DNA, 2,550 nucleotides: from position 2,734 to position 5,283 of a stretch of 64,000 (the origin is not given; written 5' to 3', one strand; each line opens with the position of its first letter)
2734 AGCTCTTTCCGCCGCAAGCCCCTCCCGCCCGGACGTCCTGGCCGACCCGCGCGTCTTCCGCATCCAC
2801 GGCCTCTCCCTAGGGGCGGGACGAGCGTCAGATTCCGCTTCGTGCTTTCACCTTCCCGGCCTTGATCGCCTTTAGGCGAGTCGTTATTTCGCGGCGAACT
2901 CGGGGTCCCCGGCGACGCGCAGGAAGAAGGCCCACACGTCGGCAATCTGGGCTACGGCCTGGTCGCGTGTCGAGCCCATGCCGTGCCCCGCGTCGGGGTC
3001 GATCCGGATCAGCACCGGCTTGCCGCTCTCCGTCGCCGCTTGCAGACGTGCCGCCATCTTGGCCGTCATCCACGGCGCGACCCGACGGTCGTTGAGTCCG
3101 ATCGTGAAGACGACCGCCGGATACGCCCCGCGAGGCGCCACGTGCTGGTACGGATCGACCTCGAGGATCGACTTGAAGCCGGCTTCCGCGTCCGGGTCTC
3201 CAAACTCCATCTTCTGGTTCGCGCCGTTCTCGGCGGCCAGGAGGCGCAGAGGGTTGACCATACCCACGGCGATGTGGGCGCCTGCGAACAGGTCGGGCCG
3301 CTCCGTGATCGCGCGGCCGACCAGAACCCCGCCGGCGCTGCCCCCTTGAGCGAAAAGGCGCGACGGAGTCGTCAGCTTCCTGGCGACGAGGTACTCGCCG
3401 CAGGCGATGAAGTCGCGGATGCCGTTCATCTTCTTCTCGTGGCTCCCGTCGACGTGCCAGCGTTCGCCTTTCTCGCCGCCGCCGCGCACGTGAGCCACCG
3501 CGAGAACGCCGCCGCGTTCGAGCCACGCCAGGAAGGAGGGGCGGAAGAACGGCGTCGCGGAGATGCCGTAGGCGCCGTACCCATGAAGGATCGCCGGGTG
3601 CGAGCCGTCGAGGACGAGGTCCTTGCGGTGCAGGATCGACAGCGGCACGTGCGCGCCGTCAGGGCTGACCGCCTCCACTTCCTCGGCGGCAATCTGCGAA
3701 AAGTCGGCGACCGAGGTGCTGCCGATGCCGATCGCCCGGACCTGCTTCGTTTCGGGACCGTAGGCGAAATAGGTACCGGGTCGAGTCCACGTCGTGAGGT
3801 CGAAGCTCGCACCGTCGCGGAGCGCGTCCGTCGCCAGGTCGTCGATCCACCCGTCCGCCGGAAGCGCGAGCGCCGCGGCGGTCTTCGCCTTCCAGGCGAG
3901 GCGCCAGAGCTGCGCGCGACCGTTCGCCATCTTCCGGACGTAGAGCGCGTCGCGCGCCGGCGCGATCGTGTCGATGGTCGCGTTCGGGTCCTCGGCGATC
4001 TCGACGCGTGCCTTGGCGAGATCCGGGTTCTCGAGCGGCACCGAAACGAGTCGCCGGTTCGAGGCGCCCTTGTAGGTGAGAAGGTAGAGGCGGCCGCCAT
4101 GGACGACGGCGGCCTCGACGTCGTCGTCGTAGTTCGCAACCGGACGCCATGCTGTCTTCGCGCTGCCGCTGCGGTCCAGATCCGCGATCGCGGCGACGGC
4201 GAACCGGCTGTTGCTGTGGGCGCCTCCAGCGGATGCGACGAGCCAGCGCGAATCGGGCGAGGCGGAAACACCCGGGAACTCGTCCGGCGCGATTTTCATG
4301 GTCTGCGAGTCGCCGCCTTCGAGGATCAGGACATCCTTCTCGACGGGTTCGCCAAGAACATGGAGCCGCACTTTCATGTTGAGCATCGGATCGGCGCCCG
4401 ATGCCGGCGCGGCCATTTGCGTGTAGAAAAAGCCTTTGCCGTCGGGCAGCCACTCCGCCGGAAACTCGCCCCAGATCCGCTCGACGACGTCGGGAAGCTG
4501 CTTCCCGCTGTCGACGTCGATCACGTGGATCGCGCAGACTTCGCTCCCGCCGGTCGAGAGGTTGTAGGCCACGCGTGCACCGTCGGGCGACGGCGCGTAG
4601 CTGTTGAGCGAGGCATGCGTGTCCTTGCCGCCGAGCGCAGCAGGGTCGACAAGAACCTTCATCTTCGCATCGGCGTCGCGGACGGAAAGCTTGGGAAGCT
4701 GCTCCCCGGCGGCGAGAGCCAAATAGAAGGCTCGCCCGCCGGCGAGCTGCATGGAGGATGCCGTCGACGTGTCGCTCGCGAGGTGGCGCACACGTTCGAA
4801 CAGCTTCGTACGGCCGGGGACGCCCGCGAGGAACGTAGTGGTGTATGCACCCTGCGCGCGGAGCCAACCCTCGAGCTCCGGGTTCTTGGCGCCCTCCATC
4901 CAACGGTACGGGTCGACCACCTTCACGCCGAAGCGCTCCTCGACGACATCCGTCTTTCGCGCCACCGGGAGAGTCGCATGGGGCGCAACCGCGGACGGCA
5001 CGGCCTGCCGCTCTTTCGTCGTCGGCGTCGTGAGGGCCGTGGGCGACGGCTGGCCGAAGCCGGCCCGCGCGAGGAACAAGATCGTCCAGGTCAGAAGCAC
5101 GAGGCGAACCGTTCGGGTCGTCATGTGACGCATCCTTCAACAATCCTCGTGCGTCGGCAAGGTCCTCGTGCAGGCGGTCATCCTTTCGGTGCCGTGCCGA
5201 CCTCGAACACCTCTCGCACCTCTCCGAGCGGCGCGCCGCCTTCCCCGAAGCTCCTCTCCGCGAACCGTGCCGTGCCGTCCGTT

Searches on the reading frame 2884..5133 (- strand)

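Call 7: search_protein_families(library=pfam, proteins=[window:2884-5133:-], max_evalue=0.01)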
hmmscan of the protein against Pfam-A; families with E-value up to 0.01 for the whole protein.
window:2884-5133:- (749 aa): 3 families
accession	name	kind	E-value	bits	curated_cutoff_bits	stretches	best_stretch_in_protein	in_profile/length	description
PF02897.21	Peptidase_S9_N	-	2e-63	215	24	1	57-466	3-409/414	Prolyl oligopeptidase, N-terminal beta-propeller domain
PF00326.27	Peptidase_S9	-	3.4e-49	167.6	22.6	1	535-742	7-211/213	Prolyl oligopeptidase family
PF22069.2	Androglobin_IV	-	0.0098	16.3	27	0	198-262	42-101/109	Androglobin, domain IV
